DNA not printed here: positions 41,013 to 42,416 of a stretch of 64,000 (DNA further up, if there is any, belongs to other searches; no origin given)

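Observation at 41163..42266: ClpX homolog lacking the zinc-binding N-domain, with an IGF-like (VGF) loop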

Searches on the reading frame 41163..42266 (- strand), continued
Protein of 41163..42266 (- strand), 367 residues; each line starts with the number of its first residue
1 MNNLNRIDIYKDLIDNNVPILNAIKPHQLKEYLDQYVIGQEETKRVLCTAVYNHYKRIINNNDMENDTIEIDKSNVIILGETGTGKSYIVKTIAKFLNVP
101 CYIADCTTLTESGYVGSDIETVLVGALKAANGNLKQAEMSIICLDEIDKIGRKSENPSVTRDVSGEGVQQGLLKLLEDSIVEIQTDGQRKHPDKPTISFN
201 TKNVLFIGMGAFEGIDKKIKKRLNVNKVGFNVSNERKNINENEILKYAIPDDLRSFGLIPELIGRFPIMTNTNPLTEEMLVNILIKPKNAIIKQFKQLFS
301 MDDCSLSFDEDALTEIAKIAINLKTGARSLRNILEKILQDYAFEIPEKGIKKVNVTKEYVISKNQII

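Call 13: find_homologous_proteins(query=window:41163-42266:-, max_evalue=1e-20)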
Query window:41163-42266:- (367 aa): 8000 proteins with E <= 1e-20 among 8000 candidates; the best 120 are listed.
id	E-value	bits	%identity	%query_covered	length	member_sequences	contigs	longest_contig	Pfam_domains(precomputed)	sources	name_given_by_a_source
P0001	4.9e-235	797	100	100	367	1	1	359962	PF00158.33,PF07724.21,PF00493.30,PF00004.36,PF07728.21,PF10431.16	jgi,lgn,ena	-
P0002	5.6e-200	682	83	99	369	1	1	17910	PF07724.21,PF00493.30,PF00004.36,PF07728.21,PF10431.16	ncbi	-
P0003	1.5e-142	493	63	99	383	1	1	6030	PF07724.21,PF00493.30,PF00004.36,PF10431.16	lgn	-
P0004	3.6e-138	478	63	99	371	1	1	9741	PF07724.21,PF00493.30,PF00004.36,PF07728.21,PF10431.16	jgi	jgi:ATP-dependent Clp protease ATP-binding subunit ClpX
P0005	1.1e-134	467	60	98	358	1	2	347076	PF07724.21,PF00493.30,PF00004.36,PF07728.21,PF01078.28,PF10431.16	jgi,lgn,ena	-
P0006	1.7e-133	463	59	99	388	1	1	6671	PF07724.21,PF00493.30,PF00004.36,PF07728.21,PF10431.16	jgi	jgi:ATP-dependent Clp protease ATP-binding subunit ClpX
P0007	2.3e-129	449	61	92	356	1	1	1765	PF07724.21,PF00493.30,PF00004.36,PF05496.19,PF07728.21,PF10431.16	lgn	-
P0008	1.3e-128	447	58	98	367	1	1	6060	PF07724.21,PF00493.30,PF00004.36,PF07728.21,PF10431.16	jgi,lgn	jgi:ATP-dependent Clp protease ATP-binding subunit ClpX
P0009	3.2e-128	446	60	92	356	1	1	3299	PF07724.21,PF00493.30,PF00004.36,PF05496.19,PF07728.21,PF10431.16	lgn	-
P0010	3.4e-128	446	55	92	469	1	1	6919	PF07724.21,PF06689.20,PF00493.30,PF00004.36,PF05496.19,PF07728.21,PF10431.16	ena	-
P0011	2.6e-125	436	59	92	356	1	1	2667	PF07724.21,PF00493.30,PF00004.36,PF07728.21,PF10431.16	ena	-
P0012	5.5e-125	435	59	92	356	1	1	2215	PF07724.21,PF00493.30,PF00004.36,PF05496.19,PF07728.21,PF10431.16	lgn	-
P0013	4.0e-121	422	56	94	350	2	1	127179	PF07724.21,PF00493.30,PF00004.36,PF10431.16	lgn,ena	-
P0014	8.8e-121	421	58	92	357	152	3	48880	PF07724.21,PF00493.30,PF00004.36,PF07728.21,PF10431.16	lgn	-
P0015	1.8e-119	417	57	92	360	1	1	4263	PF07724.21,PF00493.30,PF00004.36,PF10431.16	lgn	-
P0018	3.8e-117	409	55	93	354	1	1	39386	PF07724.21,PF00493.30,PF00004.36,PF10431.16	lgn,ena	-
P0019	6.9e-117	408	57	88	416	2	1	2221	PF00158.33,PF07724.21,PF06689.20,PF00493.30,PF00004.36,PF07728.21,PF01078.28,PF10431.16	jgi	jgi:ATP-dependent Clp protease ATP-binding subunit ClpX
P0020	9.1e-117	408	54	95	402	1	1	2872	PF07724.21,PF06689.20,PF00004.36,PF07728.21,PF10431.16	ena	-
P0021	1.6e-116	407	53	95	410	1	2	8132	PF00158.33,PF07724.21,PF06689.20,PF00493.30,PF00004.36,PF13401.13,PF05496.19,PF07728.21,PF10431.16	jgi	jgi:ATP-dependent Clp protease ATP-binding subunit ClpX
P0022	1.8e-116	407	54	95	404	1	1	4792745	PF00158.33,PF07724.21,PF06689.20,PF00493.30,PF00004.36,PF13401.13,PF05496.19,PF07728.21,PF10431.16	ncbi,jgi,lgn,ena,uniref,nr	ncbi:ATP-dependent Clp protease ATP-binding subunit ClpX [Marinifilum fragile]|jgi:ATP-dependent Clp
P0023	2.4e-116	407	54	95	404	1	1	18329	PF00158.33,PF07724.21,PF06689.20,PF00493.30,PF00004.36,PF13401.13,PF05496.19,PF07728.21,PF10431.16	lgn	-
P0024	2.5e-116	406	54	95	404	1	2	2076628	PF00158.33,PF07724.21,PF06689.20,PF00493.30,PF00004.36,PF13401.13,PF05496.19,PF07728.21,PF10431.16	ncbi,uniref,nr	ncbi:ATP-dependent Clp protease ATP-binding subunit ClpX [Marinifilum fragile]|uniref:ATP-dependent 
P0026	5.1e-116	406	55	94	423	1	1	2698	PF00158.33,PF07724.21,PF12775.14,PF06689.20,PF00493.30,PF00004.36,PF13401.13,PF05496.19,PF07728.21,PF01078.28,PF10431.16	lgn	-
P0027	5.5e-116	405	55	94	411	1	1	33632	PF00158.33,PF07724.21,PF06689.20,PF00493.30,PF00004.36,PF13401.13,PF05496.19,PF07728.21,PF10431.16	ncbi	-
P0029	8.1e-116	405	56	91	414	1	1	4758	PF00158.33,PF07724.21,PF06689.20,PF00493.30,PF00004.36,PF07728.21,PF10431.16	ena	-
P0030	8.7e-116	405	54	93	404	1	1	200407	PF00158.33,PF07724.21,PF06689.20,PF00493.30,PF00004.36,PF13401.13,PF05496.19,PF07728.21,PF10431.16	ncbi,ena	-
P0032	1.2e-115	404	55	93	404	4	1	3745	PF00158.33,PF07724.21,PF06689.20,PF00493.30,PF00004.36,PF05496.19,PF07728.21,PF10431.16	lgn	-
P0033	1.2e-115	404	55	93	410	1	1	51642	PF00158.33,PF07724.21,PF06689.20,PF00493.30,PF00004.36,PF13401.13,PF05496.19,PF07728.21,PF10431.16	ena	-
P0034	1.4e-115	404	53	99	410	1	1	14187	PF00158.33,PF07724.21,PF06689.20,PF00493.30,PF00004.36,PF13401.13,PF05496.19,PF07728.21,PF10431.16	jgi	-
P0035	1.6e-115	404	55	92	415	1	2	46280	PF07724.21,PF06689.20,PF00493.30,PF00004.36,PF07728.21,PF10431.16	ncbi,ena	-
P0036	1.6e-115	404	55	92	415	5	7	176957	PF07724.21,PF06689.20,PF00493.30,PF00004.36,PF07728.21,PF10431.16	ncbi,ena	-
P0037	1.9e-115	404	55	93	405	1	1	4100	PF00158.33,PF07724.21,PF12775.14,PF06689.20,PF00493.30,PF00004.36,PF13401.13,PF05496.19,PF07728.21,PF10431.16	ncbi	-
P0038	1.9e-115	404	54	97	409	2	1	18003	PF07724.21,PF06689.20,PF00493.30,PF00004.36,PF05496.19,PF07728.21,PF01078.28,PF10431.16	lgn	-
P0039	2.4e-115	403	55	92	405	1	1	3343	PF07724.21,PF06689.20,PF00493.30,PF00004.36,PF05496.19,PF07728.21,PF10431.16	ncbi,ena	-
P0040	2.5e-115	403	55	93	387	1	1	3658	PF00158.33,PF07724.21,PF06689.20,PF00493.30,PF00004.36,PF13401.13,PF05496.19,PF07728.21,PF10431.16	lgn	-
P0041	2.8e-115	403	54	95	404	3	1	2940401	PF00158.33,PF07724.21,PF06689.20,PF00493.30,PF00004.36,PF13401.13,PF05496.19,PF07728.21,PF10431.16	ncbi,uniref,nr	ncbi:ATP-dependent Clp protease ATP-binding subunit ClpX [Labilibaculum sp. DW002]|uniref:ATP-depend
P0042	2.9e-115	403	55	94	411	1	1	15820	PF00158.33,PF07724.21,PF06689.20,PF00493.30,PF00004.36,PF13401.13,PF07728.21,PF10431.16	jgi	jgi:ATP-dependent Clp protease ATP-binding subunit ClpX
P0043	2.9e-115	403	54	93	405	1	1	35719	PF00158.33,PF07724.21,PF06689.20,PF00493.30,PF00004.36,PF13401.13,PF05496.19,PF07728.21,PF10431.16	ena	-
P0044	3.2e-115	403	53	92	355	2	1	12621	PF07724.21,PF00493.30,PF00004.36,PF10431.16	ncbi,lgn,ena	-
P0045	3.3e-115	403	55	92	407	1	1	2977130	PF07724.21,PF06689.20,PF00493.30,PF00004.36,PF13401.13,PF05496.19,PF07728.21,PF10431.16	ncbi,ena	-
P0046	3.4e-115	403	55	95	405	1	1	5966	PF00158.33,PF07724.21,PF06689.20,PF00493.30,PF00004.36,PF13401.13,PF05496.19,PF07728.21,PF10431.16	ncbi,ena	-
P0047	3.8e-115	403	54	93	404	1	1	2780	PF07724.21,PF06689.20,PF00004.36,PF13401.13,PF05496.19,PF07728.21,PF10431.16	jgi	-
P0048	3.9e-115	403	55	93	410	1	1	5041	PF07724.21,PF06689.20,PF00493.30,PF00004.36,PF13401.13,PF05496.19,PF07728.21,PF10431.16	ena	-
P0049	3.9e-115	403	55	95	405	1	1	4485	PF00158.33,PF07724.21,PF06689.20,PF00493.30,PF00004.36,PF13401.13,PF05496.19,PF07728.21,PF10431.16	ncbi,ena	-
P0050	4.5e-115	402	55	93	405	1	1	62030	PF07724.21,PF06689.20,PF00493.30,PF00004.36,PF13401.13,PF05496.19,PF07728.21,PF10431.16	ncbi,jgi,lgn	-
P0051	4.7e-115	402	53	95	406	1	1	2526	PF00158.33,PF07724.21,PF06689.20,PF00493.30,PF00004.36,PF13401.13,PF05496.19,PF07728.21,PF10431.16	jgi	jgi:ATP-dependent Clp protease ATP-binding subunit ClpX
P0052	4.9e-115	402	53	92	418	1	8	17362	PF07724.21,PF06689.20,PF00493.30,PF00004.36,PF05496.19,PF07728.21,PF01078.28,PF10431.16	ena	-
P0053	5.5e-115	402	55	93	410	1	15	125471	PF07724.21,PF06689.20,PF00493.30,PF00004.36,PF13401.13,PF05496.19,PF07728.21,PF10431.16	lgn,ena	-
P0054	5.7e-115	402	55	93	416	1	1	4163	PF07724.21,PF06689.20,PF00493.30,PF00004.36,PF13401.13,PF05496.19,PF07728.21,PF10431.16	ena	-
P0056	6.0e-115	402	55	93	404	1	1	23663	PF00158.33,PF07724.21,PF06689.20,PF00493.30,PF00004.36,PF13401.13,PF05496.19,PF07728.21,PF10431.16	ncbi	-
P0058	8.1e-115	402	56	88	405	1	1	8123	PF00158.33,PF07724.21,PF06689.20,PF00493.30,PF00004.36,PF13401.13,PF05496.19,PF07728.21,PF10431.16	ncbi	-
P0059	8.1e-115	402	55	93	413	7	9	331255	PF07724.21,PF06689.20,PF00493.30,PF00004.36,PF07728.21,PF10431.16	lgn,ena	-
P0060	8.6e-115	401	54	93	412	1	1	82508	PF07724.21,PF06689.20,PF00493.30,PF00004.36,PF07728.21,PF10431.16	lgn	-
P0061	8.6e-115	401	55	93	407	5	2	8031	PF00158.33,PF07724.21,PF12775.14,PF06689.20,PF00493.30,PF00004.36,PF13401.13,PF05496.19,PF07728.21,PF10431.16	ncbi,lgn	-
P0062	9.5e-115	401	54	95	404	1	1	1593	PF00158.33,PF07724.21,PF06689.20,PF00493.30,PF00004.36,PF13401.13,PF05496.19,PF07728.21,PF10431.16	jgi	-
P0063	1.0e-114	401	54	93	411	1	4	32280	PF00158.33,PF07724.21,PF06689.20,PF00493.30,PF00004.36,PF13401.13,PF07728.21,PF10431.16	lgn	-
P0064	1.0e-114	401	54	94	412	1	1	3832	PF00158.33,PF07724.21,PF06689.20,PF00493.30,PF00004.36,PF13401.13,PF07728.21,PF10431.16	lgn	-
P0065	1.0e-114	401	54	95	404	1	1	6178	PF00158.33,PF07724.21,PF06689.20,PF00493.30,PF00004.36,PF13401.13,PF05496.19,PF07728.21,PF10431.16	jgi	-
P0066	1.2e-114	401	55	94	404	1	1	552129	PF00158.33,PF07724.21,PF06689.20,PF00493.30,PF00004.36,PF13401.13,PF05496.19,PF07728.21,PF10431.16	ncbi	ncbi:ATP-dependent Clp protease ATP-binding subunit ClpX [Ancylomarina sp. YFZ004]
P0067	1.4e-114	401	54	92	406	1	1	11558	PF07724.21,PF06689.20,PF00493.30,PF00004.36,PF07728.21,PF01078.28,PF10431.16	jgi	-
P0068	1.4e-114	401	56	93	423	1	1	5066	PF07724.21,PF06689.20,PF00493.30,PF00004.36,PF13401.13,PF05496.19,PF07728.21,PF01078.28,PF10431.16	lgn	-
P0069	1.5e-114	401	53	96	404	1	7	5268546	PF07724.21,PF06689.20,PF00493.30,PF00004.36,PF13401.13,PF05496.19,PF07728.21,PF10431.16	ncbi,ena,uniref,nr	ncbi:ATP-dependent Clp protease ATP-binding subunit ClpX [Labilibaculum sp. A4]|uniref:ATP-dependent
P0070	1.5e-114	401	53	96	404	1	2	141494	PF07724.21,PF06689.20,PF00493.30,PF00004.36,PF13401.13,PF05496.19,PF07728.21,PF10431.16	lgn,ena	-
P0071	1.5e-114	401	53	93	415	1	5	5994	PF00158.33,PF07724.21,PF06689.20,PF00004.36,PF13401.13,PF05496.19,PF07728.21,PF10431.16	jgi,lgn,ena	jgi:ATP-dependent Clp protease ATP-binding subunit ClpX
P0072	1.5e-114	401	53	93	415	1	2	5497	PF00158.33,PF07724.21,PF06689.20,PF00004.36,PF13401.13,PF05496.19,PF07728.21,PF10431.16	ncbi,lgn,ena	-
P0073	1.5e-114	401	53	93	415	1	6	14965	PF00158.33,PF07724.21,PF06689.20,PF00004.36,PF13401.13,PF05496.19,PF07728.21,PF10431.16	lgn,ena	-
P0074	1.6e-114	401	55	93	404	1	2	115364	PF00158.33,PF07724.21,PF06689.20,PF00493.30,PF00004.36,PF05496.19,PF07728.21,PF10431.16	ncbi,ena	-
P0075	1.6e-114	401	55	93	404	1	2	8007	PF00158.33,PF07724.21,PF06689.20,PF00493.30,PF00004.36,PF05496.19,PF07728.21,PF10431.16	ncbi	-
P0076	1.6e-114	401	55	92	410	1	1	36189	PF07724.21,PF06689.20,PF00493.30,PF00004.36,PF05496.19,PF10431.16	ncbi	-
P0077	1.7e-114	401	55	95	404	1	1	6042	PF00158.33,PF07724.21,PF06689.20,PF00493.30,PF00004.36,PF13401.13,PF05496.19,PF07728.21,PF10431.16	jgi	-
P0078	1.7e-114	400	55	93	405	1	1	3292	PF00158.33,PF07724.21,PF06689.20,PF00493.30,PF00004.36,PF13401.13,PF05496.19,PF07728.21,PF10431.16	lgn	-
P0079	1.7e-114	400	53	93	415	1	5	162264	PF00158.33,PF07724.21,PF06689.20,PF00004.36,PF13401.13,PF05496.19,PF07728.21,PF10431.16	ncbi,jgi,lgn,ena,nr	ncbi:MAG: ATP-dependent Clp protease ATP-binding subunit ClpX [Bacteroidales bacterium]|jgi:ATP-depe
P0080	1.7e-114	400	53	93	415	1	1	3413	PF00158.33,PF07724.21,PF06689.20,PF00004.36,PF13401.13,PF05496.19,PF07728.21,PF10431.16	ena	-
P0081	1.8e-114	400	53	93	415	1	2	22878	PF00158.33,PF07724.21,PF06689.20,PF00004.36,PF13401.13,PF05496.19,PF07728.21,PF10431.16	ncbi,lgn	ncbi:MAG: ATP-dependent Clp protease ATP-binding subunit ClpX [Bacteroidales bacterium]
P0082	1.8e-114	400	55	95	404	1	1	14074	PF00158.33,PF07724.21,PF06689.20,PF00493.30,PF00004.36,PF13401.13,PF05496.19,PF07728.21,PF10431.16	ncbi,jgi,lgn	ncbi:MAG: ATP-dependent Clp protease ATP-binding subunit ClpX [Ancylomarina sp.]|jgi:ATP-dependent C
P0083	1.9e-114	400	53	93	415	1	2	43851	PF00158.33,PF07724.21,PF06689.20,PF00004.36,PF13401.13,PF05496.19,PF07728.21,PF10431.16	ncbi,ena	-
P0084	1.9e-114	400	53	93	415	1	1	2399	PF00158.33,PF07724.21,PF06689.20,PF00004.36,PF13401.13,PF05496.19,PF07728.21,PF10431.16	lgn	-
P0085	2.0e-114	400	54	95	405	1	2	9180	PF00158.33,PF07724.21,PF06689.20,PF00493.30,PF00004.36,PF13401.13,PF05496.19,PF07728.21,PF10431.16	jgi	jgi:ATP-dependent Clp protease ATP-binding subunit ClpX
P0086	2.1e-114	400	54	95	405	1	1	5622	PF00158.33,PF07724.21,PF06689.20,PF00493.30,PF00004.36,PF13401.13,PF05496.19,PF07728.21,PF10431.16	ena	-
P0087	2.1e-114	400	54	95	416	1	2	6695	PF07724.21,PF06689.20,PF00493.30,PF00004.36,PF13401.13,PF07728.21,PF10431.16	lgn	-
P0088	2.2e-114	400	55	92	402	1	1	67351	PF00158.33,PF07724.21,PF06689.20,PF00493.30,PF00004.36,PF13401.13,PF05496.19,PF07728.21,PF10431.16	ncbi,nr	ncbi:MAG: ATP-dependent Clp protease ATP-binding subunit ClpX [Bacteroidales bacterium]|nr:ATP-depen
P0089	2.2e-114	400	53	92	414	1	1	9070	PF00158.33,PF07724.21,PF06689.20,PF00493.30,PF00004.36,PF13401.13,PF05496.19,PF07728.21,PF10431.16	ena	-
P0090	2.2e-114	400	53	92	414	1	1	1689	PF00158.33,PF07724.21,PF06689.20,PF00493.30,PF00004.36,PF13401.13,PF05496.19,PF07728.21,PF10431.16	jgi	-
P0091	2.3e-114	400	54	92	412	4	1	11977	PF07724.21,PF06689.20,PF00493.30,PF00004.36,PF13401.13,PF05496.19,PF07728.21,PF10431.16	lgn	-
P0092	2.4e-114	400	53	96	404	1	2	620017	PF07724.21,PF06689.20,PF00493.30,PF00004.36,PF13401.13,PF05496.19,PF07728.21,PF10431.16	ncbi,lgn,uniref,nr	ncbi:ATP-dependent Clp protease ATP-binding subunit ClpX [Labilibaculum sp. K2S]|uniref:ATP-dependen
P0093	2.5e-114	400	52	96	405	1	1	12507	PF07724.21,PF06689.20,PF00493.30,PF00004.36,PF13401.13,PF05496.19,PF07728.21,PF10431.16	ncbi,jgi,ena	-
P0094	2.6e-114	400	55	93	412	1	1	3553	PF07724.21,PF06689.20,PF00493.30,PF00004.36,PF13401.13,PF05496.19,PF07728.21,PF10431.16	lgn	-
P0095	2.6e-114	400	55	93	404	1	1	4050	PF00158.33,PF07724.21,PF06689.20,PF00493.30,PF00004.36,PF05496.19,PF07728.21,PF10431.16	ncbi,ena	-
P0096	2.7e-114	400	54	95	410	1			PF00158.33,PF07724.21,PF06689.20,PF00493.30,PF00004.36,PF13401.13,PF05496.19,PF07728.21,PF10431.16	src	-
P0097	2.8e-114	400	54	95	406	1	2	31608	PF00158.33,PF07724.21,PF06689.20,PF00493.30,PF00004.36,PF13401.13,PF05496.19,PF07728.21,PF10431.16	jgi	jgi:ATP-dependent Clp protease ATP-binding subunit ClpX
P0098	2.8e-114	400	54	96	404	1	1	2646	PF00158.33,PF07724.21,PF06689.20,PF00493.30,PF00004.36,PF13401.13,PF05496.19,PF07728.21,PF10431.16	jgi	-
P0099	3.1e-114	400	54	95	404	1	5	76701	PF00158.33,PF07724.21,PF06689.20,PF00493.30,PF00004.36,PF13401.13,PF05496.19,PF07728.21,PF10431.16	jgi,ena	-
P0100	3.1e-114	400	56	91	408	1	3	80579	PF00158.33,PF07724.21,PF06689.20,PF00493.30,PF00004.36,PF13401.13,PF05496.19,PF07728.21,PF10431.16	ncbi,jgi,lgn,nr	ncbi:MAG: ATP-dependent Clp protease ATP-binding subunit ClpX [Bacteroidales bacterium]|jgi:ATP-depe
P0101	3.1e-114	400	54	93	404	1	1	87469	PF00158.33,PF07724.21,PF06689.20,PF00493.30,PF00004.36,PF05496.19,PF07728.21,PF10431.16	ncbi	-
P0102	3.1e-114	400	55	93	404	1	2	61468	PF00158.33,PF07724.21,PF12775.14,PF06689.20,PF00493.30,PF00004.36,PF13401.13,PF05496.19,PF07728.21,PF10431.16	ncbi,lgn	-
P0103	3.2e-114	400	53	96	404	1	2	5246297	PF07724.21,PF06689.20,PF00493.30,PF00004.36,PF13401.13,PF05496.19,PF07728.21,PF10431.16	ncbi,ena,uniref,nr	ncbi:ATP-dependent Clp protease ATP-binding subunit ClpX [Labilibaculum manganireducens]|uniref:ATP-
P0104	3.2e-114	400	54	92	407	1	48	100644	PF07724.21,PF06689.20,PF00004.36,PF13401.13,PF05496.19,PF07728.21,PF10431.16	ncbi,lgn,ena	-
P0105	3.4e-114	400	55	92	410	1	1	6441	PF07724.21,PF06689.20,PF00493.30,PF00004.36,PF05496.19,PF07728.21,PF10431.16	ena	-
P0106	3.8e-114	399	56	88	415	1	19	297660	PF00158.33,PF07724.21,PF06689.20,PF00493.30,PF00004.36,PF13401.13,PF07728.21,PF10431.16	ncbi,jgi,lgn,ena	jgi:ATP-dependent Clp protease ATP-binding subunit ClpX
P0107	3.9e-114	399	54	93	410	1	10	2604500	PF07724.21,PF06689.20,PF00493.30,PF00004.36,PF13401.13,PF05496.19,PF07728.21,PF10431.16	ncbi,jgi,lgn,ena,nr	ncbi:ATP-dependent Clp protease ATP-binding subunit ClpX [Draconibacterium sediminis]|nr:ATP-depende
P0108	4.0e-114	399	54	95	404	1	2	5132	PF00158.33,PF07724.21,PF06689.20,PF00493.30,PF00004.36,PF13401.13,PF05496.19,PF07728.21,PF10431.16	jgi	-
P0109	4.0e-114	399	53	95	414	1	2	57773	PF07724.21,PF06689.20,PF00493.30,PF00004.36,PF07728.21,PF10431.16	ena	-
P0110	4.1e-114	399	56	90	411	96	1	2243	PF00158.33,PF07724.21,PF06689.20,PF00493.30,PF00004.36,PF13401.13,PF07728.21,PF10431.16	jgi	jgi:ATP-dependent Clp protease ATP-binding subunit ClpX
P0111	4.1e-114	399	54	92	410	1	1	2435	PF00158.33,PF07724.21,PF12775.14,PF06689.20,PF00493.30,PF00004.36,PF13401.13,PF05496.19,PF07728.21,PF10431.16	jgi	jgi:ATP-dependent Clp protease ATP-binding subunit ClpX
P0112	4.1e-114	399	53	93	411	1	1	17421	PF00158.33,PF07724.21,PF06689.20,PF00493.30,PF00004.36,PF13401.13,PF05496.19,PF07728.21,PF10431.16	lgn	-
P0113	4.3e-114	399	55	92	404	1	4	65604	PF00158.33,PF07724.21,PF12775.14,PF06689.20,PF00493.30,PF00004.36,PF13401.13,PF05496.19,PF07728.21,PF10431.16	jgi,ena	-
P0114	4.3e-114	399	54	93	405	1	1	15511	PF07724.21,PF06689.20,PF00493.30,PF00004.36,PF13401.13,PF05496.19,PF07728.21,PF10431.16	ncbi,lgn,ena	-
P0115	4.7e-114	399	53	91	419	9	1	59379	PF07724.21,PF06689.20,PF00493.30,PF00004.36,PF07728.21,PF10431.16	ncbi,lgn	-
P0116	5.0e-114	399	54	95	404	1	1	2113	PF00158.33,PF07724.21,PF06689.20,PF00493.30,PF00004.36,PF13401.13,PF05496.19,PF07728.21,PF10431.16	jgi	jgi:ATP-dependent Clp protease ATP-binding subunit ClpX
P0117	5.0e-114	399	54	93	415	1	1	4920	PF07724.21,PF06689.20,PF00493.30,PF00004.36,PF13401.13,PF07728.21,PF10431.16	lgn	-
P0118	5.1e-114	399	54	95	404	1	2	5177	PF00158.33,PF07724.21,PF06689.20,PF00493.30,PF00004.36,PF13401.13,PF05496.19,PF07728.21,PF10431.16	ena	-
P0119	5.2e-114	399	53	94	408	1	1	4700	PF07724.21,PF06689.20,PF00493.30,PF00004.36,PF13401.13,PF05496.19,PF07728.21,PF10431.16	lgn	-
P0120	5.3e-114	399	55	90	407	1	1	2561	PF00158.33,PF07724.21,PF12775.14,PF06689.20,PF00493.30,PF00004.36,PF13401.13,PF05496.19,PF07728.21,PF10431.16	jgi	-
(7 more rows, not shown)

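Call 16: find_encoding_contigs(protein=P0001, flank=10000, max_places=4)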
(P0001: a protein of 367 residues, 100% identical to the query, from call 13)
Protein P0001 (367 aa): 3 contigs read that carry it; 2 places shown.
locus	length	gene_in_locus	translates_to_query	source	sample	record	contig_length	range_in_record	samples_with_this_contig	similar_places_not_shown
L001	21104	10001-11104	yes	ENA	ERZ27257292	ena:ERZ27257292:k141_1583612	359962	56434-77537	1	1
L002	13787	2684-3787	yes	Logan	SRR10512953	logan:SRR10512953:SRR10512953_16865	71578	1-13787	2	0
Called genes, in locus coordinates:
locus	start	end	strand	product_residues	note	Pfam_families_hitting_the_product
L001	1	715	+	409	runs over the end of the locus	PF05265:DUF723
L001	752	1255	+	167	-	-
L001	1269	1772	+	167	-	-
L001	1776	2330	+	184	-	-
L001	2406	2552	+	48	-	-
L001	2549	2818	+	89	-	-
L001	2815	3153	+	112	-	PF26092:T4_Y16D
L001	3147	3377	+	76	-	-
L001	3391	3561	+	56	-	-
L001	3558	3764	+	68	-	-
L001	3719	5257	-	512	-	PF05658:YadA_head (faint), PF13884:Peptidase_S74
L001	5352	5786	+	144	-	-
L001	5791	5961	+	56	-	-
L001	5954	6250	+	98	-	-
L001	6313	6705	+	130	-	-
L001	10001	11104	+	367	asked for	PF00493:MCM, PF00158:Sigma54_activat (weak), PF00004:AAA, PF07724:AAA_2, PF07728:AAA_5 (weak), PF10431:ClpB_D2-small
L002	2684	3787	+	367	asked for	PF00493:MCM, PF00158:Sigma54_activat (weak), PF00004:AAA, PF07724:AAA_2, PF07728:AAA_5 (weak), PF10431:ClpB_D2-small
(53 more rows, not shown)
